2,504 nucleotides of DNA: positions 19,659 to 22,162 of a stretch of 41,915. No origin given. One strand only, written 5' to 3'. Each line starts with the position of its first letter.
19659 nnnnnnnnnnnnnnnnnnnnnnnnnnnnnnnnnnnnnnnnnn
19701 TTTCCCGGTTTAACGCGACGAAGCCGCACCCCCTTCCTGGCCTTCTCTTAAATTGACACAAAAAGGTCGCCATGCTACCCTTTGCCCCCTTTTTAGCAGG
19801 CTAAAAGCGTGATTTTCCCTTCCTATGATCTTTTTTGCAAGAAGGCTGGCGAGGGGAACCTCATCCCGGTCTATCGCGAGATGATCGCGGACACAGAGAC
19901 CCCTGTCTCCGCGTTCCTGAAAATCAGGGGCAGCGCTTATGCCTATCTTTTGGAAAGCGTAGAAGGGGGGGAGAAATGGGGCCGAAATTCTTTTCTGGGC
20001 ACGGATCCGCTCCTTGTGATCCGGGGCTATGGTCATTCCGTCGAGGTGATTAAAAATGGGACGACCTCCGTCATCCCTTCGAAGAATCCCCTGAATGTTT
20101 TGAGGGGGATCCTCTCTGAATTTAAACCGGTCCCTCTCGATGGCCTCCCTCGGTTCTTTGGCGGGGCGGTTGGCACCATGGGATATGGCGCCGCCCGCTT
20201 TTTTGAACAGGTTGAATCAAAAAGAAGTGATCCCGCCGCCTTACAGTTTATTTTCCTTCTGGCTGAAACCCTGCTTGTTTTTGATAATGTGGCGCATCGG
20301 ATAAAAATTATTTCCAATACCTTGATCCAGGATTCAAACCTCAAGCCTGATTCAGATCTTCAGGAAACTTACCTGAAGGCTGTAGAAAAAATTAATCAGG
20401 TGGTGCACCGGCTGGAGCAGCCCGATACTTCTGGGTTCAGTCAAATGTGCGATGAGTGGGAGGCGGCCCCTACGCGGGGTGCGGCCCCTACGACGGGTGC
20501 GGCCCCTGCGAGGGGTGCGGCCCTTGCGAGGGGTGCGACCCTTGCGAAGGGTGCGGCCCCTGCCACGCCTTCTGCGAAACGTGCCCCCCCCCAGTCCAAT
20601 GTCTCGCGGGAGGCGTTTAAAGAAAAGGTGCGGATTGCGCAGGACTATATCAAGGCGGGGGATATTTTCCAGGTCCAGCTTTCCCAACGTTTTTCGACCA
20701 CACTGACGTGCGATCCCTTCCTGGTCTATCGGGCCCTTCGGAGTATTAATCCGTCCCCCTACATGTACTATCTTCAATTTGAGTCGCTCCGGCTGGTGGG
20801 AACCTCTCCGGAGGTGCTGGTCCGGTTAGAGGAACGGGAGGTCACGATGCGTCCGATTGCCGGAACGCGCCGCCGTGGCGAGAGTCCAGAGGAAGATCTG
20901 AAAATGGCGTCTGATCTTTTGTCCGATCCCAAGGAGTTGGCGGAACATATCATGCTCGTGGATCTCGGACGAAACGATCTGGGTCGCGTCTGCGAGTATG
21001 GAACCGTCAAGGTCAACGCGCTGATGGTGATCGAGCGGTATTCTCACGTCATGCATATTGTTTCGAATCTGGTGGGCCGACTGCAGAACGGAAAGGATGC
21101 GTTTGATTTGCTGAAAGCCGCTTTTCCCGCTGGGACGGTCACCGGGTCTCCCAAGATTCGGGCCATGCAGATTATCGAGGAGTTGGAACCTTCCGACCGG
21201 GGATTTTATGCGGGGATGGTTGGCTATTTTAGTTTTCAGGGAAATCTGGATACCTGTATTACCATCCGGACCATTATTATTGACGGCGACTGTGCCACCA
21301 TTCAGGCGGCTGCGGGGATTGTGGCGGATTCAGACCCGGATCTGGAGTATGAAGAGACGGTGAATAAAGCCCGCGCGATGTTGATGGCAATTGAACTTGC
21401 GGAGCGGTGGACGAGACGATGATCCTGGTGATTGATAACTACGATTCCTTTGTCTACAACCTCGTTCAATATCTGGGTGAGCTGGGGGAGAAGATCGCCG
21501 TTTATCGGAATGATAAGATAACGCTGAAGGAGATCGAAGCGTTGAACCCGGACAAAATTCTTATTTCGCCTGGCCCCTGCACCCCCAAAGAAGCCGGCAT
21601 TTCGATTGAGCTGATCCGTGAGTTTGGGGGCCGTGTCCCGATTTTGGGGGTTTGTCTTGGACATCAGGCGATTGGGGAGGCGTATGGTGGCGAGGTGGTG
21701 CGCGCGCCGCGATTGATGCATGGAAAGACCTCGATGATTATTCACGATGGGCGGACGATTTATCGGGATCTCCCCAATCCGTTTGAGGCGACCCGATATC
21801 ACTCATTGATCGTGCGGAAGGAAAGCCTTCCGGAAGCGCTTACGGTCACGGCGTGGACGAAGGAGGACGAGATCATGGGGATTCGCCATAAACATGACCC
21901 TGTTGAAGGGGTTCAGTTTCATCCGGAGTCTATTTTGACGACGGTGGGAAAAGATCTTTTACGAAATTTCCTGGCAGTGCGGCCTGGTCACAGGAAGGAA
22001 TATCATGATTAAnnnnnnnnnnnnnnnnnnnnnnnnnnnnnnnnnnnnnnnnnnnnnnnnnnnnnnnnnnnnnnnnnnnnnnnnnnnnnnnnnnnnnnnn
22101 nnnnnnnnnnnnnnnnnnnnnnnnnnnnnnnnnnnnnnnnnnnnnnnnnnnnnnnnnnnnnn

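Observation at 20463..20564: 18-nt palindromic tandem repeat expanded in frame inside trpE, adding an (A)APxRGA-type repeat peptide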

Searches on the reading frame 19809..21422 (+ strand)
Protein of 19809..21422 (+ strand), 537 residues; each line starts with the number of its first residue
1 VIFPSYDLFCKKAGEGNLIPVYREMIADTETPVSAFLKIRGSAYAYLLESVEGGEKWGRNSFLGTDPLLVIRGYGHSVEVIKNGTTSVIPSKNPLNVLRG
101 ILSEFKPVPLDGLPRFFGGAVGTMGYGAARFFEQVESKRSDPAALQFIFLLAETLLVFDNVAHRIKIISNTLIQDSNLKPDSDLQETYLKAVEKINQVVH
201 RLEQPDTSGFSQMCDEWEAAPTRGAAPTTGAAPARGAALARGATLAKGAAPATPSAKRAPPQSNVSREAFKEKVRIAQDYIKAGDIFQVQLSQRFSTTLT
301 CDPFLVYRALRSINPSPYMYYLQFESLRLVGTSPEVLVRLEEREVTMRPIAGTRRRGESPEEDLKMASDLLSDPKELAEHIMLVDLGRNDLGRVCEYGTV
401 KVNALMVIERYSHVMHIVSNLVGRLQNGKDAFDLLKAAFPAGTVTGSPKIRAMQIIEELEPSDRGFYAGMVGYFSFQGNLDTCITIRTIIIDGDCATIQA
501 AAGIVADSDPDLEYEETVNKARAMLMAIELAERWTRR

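Call 9: search_protein_families(library=pfam, proteins=[window:19809-21422:+])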
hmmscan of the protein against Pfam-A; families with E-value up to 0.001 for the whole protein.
window:19809-21422:+ (537 aa): 2 families
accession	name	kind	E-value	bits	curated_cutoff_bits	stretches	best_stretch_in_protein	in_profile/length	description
PF00425.24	Chorismate_bind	-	1.1e-93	313.9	27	1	267-520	2-257/257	chorismate binding enzyme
PF04715.19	Anth_synt_I_N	-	4.6e-30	105.1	23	1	28-166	1-139/140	Anthranilate synthase component I, N terminal region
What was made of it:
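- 19809..21422 (+): Host gene trpE (anthranilate synthase component I), 537 aa against about 492 aa in relatives. All invariant family residues are retained. Pfam (call 9).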

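Call 10: find_homologous_proteins(query=window:19809-21422:+)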
Query window:19809-21422:+ (537 aa): 8000 proteins with E <= 0.001 among 8000 candidates; the best 120 are listed.
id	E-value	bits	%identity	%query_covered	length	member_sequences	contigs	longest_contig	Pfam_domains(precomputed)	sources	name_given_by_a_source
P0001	0.0e+0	1204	100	100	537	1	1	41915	PF04715.20,PF00425.25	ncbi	-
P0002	2.9e-212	724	64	99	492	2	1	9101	PF04715.20,PF00425.25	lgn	-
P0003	1.1e-211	722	64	99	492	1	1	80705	PF04715.20,PF00425.25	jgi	jgi:anthranilate synthase component 1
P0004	4.2e-210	717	64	99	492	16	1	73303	PF04715.20,PF00425.25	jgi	jgi:anthranilate synthase component 1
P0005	6.5e-210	716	64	99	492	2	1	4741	PF04715.20,PF00425.25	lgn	-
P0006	2.3e-208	711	62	99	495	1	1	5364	PF04715.20,PF00425.25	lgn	-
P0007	2.6e-208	711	63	99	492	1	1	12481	PF04715.20,PF00425.25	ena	-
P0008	2.6e-208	711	63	99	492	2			PF04715.20,PF00425.25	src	-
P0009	3.8e-208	710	63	99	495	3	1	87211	PF04715.20,PF00425.25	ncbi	-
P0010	7.0e-208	710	64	99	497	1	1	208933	PF04715.20,PF00425.25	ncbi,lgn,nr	ncbi:MAG: anthranilate synthase component I [Nitrospirae bacterium]|nr:anthranilate synthase compone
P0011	7.3e-208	709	62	99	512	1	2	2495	PF04715.20,PF00425.25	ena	-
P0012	2.1e-207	708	62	99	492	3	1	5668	PF04715.20,PF00425.25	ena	-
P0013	1.7e-206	705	62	99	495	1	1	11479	PF04715.20,PF00425.25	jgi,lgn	jgi:anthranilate synthase component 1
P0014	1.7e-206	705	60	99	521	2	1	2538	PF04715.20,PF00425.25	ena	-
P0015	3.7e-205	701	62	99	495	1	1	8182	PF04715.20,PF00425.25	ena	-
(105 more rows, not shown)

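Call 13: find_encoding_contigs(protein=P0001, flank=2000, max_places=3)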
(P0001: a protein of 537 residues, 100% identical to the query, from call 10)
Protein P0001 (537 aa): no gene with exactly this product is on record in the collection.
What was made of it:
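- Tried and rejected: find_encoding_contigs for the window's own TrpE: not on record (call 13).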

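Call 59: predict_structure(alignment_id=A1)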
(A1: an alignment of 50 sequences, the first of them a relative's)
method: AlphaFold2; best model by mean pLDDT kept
length: 537 residues; sequences in the alignment: 50
mean_pLDDT: 85.4   pTM: 0.86
mean pLDDT of the five models: 85.4, 84.7, 83.9, 83.9, 83.0
residues with pLDDT >= 90: 333; 70-90: 128; 50-70: 42; < 50: 34
segments of 3 or more residues with pLDDT < 50: 221-251
pLDDT, mean of each block of 10 residues (from residue 1): 84 93 90 93 92 62 94 93 95 90 92 87 91 74 89 92 93 71 89 95 81 62 38 31 36 63 95 97 90 94 93 83 96 88 94 91 96 90 91 97 94 87 97 91 61 90 89 93 91 95 93 94 92 79
secondary structure, 60 per line:
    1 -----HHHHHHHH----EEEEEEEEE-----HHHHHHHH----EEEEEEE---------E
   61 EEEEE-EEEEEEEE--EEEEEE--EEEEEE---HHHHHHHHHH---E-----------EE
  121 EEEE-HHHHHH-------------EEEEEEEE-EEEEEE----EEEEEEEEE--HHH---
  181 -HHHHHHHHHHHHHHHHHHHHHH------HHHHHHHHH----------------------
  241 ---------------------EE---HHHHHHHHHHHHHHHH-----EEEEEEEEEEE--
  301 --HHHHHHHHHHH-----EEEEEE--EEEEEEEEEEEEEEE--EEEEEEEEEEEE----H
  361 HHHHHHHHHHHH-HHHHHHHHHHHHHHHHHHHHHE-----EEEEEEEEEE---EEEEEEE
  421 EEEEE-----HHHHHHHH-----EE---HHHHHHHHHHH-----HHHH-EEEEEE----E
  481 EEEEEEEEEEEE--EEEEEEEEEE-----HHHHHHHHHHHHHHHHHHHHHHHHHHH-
elements in order: H6-13 E18-26 H32-39 E44-50 E60-65 E67-74 E77-82 E85-90 H94-103 E119-124 H126-131 E145-152 E154-159 E164-172 H182-203 H210-218 H267-282 E288-298 H303-313 E319-324 E327-341 E344-355 H360-372 H374-394 E401-410 E414-425 H431-438 H449-459 H465-468 E470-475 E480-492 E495-504 H510-536
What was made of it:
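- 20463..20564 (+): Main array: 5 full 18-nt units plus a 12-nt partial unit, in frame in trpE. It encodes residues about 219-252, AAPTRG...GAAPA. A looser half-unit parse extends it to 20457-20573. AlphaFold pLDDT below 50 only at residues 221-251 (call 59).
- On Rickettsia palindromic elements (RPE): TrpE insert: pLDDT below 50 only at residues 221-251, within a confident fold (call 59).
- The only segment with pLDDT below 50 is the insert (call 59).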

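Call 78: find_encoding_contigs(protein=P0003, flank=10000, max_places=1)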
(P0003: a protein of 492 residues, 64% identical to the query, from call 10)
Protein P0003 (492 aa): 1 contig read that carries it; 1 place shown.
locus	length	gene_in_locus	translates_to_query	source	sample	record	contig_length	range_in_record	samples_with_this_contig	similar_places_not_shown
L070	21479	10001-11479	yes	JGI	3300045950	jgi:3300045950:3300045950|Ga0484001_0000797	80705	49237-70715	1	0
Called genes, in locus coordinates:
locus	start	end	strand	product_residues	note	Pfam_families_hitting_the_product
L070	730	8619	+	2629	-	PF03534:SpvB, PF01839:FG-GAP (faint), PF13517:FG-GAP_3, PF12256:TcdB_toxin_midN, PF05593:RHS_repeat (weak), PF23911:DUF7253 (faint), PF25023:TEN_YD-shell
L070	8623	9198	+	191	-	-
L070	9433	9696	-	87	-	-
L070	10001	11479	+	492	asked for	PF04715:, PF00425:Chorismate_bind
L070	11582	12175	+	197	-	PF00117:GATase, PF07722:Peptidase_C26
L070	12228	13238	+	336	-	PF02885:Glycos_trans_3N, PF00591:Glycos_transf_3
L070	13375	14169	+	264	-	PF00218:IGPS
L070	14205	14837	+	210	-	PF00697:PRAI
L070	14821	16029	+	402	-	PF00291:PALP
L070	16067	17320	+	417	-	PF01590:GAF, PF13185:GAF_2, PF13492:GAF_3, PF13487:HD_5, PF01966:HD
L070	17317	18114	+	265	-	PF00290:Trp_syntA, PF00977:His_biosynth (faint), PF01884:PcrB (faint)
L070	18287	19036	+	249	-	-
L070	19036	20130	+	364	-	PF13729:TraF_2 (faint)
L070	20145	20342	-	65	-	-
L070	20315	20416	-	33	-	-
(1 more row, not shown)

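Call 79: find_encoding_contigs(protein=P0009, flank=10000, max_places=1)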
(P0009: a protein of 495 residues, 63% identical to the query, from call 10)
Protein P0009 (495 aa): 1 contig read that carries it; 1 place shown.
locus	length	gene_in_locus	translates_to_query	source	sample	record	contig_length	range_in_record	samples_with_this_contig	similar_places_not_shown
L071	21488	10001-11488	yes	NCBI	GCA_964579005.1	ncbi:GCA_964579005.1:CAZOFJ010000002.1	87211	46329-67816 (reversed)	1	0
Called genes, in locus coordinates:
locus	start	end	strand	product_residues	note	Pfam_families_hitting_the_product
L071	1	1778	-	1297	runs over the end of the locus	PF13620:CarboxypepD_reg (faint), PF13715:CarbopepD_reg_2 (faint), PF01839:FG-GAP (faint), PF13517:FG-GAP_3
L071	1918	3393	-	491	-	PF06980:DUF1302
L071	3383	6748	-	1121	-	PF07719:TPR_2 (faint), PF13174:TPR_6 (faint), PF13432:TPR_16 (weak), PF14559:TPR_19 (weak), PF14559:TPR_19, PF13432:TPR_16 (weak), PF14559:TPR_19, PF00515:TPR_1 (weak), +18 more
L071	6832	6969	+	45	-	-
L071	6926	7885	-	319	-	-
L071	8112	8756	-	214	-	-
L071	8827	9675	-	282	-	-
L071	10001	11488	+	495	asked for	PF04715:, PF00425:Chorismate_bind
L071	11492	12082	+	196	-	PF00117:GATase, PF07722:Peptidase_C26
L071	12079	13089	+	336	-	PF02885:Glycos_trans_3N, PF00591:Glycos_transf_3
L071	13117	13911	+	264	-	PF00218:IGPS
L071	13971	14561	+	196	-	PF00697:PRAI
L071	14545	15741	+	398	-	PF00291:PALP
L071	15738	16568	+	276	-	PF00290:Trp_syntA, PF01884:PcrB (faint)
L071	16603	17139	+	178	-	PF07638:Sigma70_ECF (faint), PF04542:Sigma70_r2, PF08281:Sigma70_r4_2, PF04545:Sigma70_r4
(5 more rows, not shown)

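Call 80: find_encoding_contigs(protein=P0010, flank=10000, max_places=1)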
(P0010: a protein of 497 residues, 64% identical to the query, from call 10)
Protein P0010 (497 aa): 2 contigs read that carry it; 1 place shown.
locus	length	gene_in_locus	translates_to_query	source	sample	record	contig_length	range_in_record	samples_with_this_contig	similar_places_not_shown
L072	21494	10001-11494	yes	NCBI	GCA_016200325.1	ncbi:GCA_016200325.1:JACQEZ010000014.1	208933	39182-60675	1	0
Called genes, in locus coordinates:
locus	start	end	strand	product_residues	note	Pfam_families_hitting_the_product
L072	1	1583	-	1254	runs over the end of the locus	PF13620:CarboxypepD_reg (faint), PF13517:FG-GAP_3, PF01839:FG-GAP (faint), PF13517:FG-GAP_3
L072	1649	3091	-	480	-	PF06980:DUF1302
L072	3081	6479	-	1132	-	PF00515:TPR_1 (faint), PF04049:ANAPC8 (faint), PF05843:Suf (faint), PF13432:TPR_16 (weak), PF14559:TPR_19 (weak), PF13432:TPR_16 (weak), PF14559:TPR_19 (weak), PF13428:TPR_14 (weak), +18 more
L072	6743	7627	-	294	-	-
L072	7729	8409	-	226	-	-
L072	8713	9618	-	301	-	-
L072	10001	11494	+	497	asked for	PF04715:, PF00425:Chorismate_bind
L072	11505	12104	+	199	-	PF00117:GATase, PF07722:Peptidase_C26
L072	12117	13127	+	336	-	PF02885:Glycos_trans_3N, PF00591:Glycos_transf_3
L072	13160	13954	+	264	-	PF00218:IGPS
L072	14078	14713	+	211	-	PF00697:PRAI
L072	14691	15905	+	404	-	PF00291:PALP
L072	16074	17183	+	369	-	PF13185:GAF_2, PF01590:GAF, PF13492:GAF_3, PF13487:HD_5, PF01966:HD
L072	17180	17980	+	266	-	PF00290:Trp_syntA, PF00977:His_biosynth (weak), PF01884:PcrB (weak)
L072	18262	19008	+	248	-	-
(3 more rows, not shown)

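Call 84: search_solved_structures(query=window:19809-21422:+, show_alignments=1, max_evalue=1e-30)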
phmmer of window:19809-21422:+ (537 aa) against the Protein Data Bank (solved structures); distinct sequences matched with E-value up to 1e-30: 24.
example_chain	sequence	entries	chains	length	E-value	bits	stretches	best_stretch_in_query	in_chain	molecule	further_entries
7bvd_A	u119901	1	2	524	2.5e-99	336.5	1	263-531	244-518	Anthranilate synthase component 1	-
5cwa_A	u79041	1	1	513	4.2e-98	332.4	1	257-533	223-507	Anthranilate synthase component 1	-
7pi1_AAA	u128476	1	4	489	4e-96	325.9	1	267-536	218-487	Aminodeoxychorismate synthase component 1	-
7qu9_A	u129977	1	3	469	5.1e-96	325.6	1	265-536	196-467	Anthranilate synthase component I family protein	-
5kck_A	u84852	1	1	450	5.5e-86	292.5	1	265-525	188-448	Anthranilate synthase component I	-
1qdl_A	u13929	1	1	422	1.3e-83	284.6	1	265-528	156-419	PROTEIN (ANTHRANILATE SYNTHASE (TRPE-SUBUNIT))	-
1k0e_A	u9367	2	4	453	4e-74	253.3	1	259-529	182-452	p-aminobenzoate synthase component I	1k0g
8rp1_CCC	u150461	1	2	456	4e-74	253.3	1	259-529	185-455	Aminodeoxychorismate synthase component 1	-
8rp2_CCC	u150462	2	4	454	4e-74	253.3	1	259-529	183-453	Aminodeoxychorismate synthase component 1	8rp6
8rp0_CCC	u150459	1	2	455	4e-74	253.3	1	259-529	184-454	Aminodeoxychorismate synthase component 1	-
1i1q_A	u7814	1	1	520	8.2e-72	245.7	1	235-531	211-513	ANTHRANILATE SYNTHASE COMPONENT I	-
1i7q_A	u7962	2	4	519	3.9e-69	236.9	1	263-531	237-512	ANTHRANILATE SYNTHASE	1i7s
4grh_A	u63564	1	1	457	6.9e-67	229.5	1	243-528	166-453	aminodeoxychorismate synthase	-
8hx6_A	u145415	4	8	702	1.8e-51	178.6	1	264-529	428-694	4-amino-4-deoxychorismate synthase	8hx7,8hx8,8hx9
3h9m_A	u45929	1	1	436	8.3e-36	126.9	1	247-526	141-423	p-aminobenzoate synthetase, component I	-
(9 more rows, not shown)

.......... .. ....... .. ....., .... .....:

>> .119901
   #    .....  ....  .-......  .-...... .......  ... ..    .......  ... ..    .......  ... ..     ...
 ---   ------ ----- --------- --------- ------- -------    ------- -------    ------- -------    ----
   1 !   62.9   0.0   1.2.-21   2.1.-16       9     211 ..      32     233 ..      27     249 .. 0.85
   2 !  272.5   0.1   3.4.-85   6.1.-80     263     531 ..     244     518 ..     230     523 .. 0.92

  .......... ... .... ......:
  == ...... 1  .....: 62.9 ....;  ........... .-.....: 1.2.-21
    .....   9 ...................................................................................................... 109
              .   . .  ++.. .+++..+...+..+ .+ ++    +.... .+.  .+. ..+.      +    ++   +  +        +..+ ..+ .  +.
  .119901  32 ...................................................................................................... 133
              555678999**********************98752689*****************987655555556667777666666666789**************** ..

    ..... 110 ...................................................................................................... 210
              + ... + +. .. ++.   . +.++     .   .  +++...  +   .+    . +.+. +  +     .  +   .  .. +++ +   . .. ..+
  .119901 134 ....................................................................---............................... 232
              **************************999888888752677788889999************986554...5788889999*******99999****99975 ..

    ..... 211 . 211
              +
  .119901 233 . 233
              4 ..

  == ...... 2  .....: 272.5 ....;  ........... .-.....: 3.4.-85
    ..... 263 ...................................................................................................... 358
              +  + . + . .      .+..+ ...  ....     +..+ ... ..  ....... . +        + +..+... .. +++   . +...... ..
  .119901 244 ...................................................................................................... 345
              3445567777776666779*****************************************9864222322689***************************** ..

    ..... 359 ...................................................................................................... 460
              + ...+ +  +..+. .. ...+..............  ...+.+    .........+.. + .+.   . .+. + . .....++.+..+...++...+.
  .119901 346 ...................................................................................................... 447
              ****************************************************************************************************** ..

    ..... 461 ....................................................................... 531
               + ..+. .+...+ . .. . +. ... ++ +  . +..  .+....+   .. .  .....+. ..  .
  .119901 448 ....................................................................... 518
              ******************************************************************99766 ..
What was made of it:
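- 19809..21422 (+): PDB alignment: query 211-263 against 11 residues in 7bvd (call 84).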

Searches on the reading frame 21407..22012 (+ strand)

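Call 9: search_protein_families(library=pfam, proteins=[window:21407-22012:+])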
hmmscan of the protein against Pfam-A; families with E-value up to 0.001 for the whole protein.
window:21407-22012:+ (201 aa): 2 families
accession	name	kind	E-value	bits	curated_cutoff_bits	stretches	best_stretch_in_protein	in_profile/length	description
PF00117.34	GATase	-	5e-64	215.9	22.8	1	7-189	1-187/190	Glutamine amidotransferase class-I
PF07722.19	Peptidase_C26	-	1.1e-09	38.8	20.5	1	66-174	94-219/219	Peptidase C26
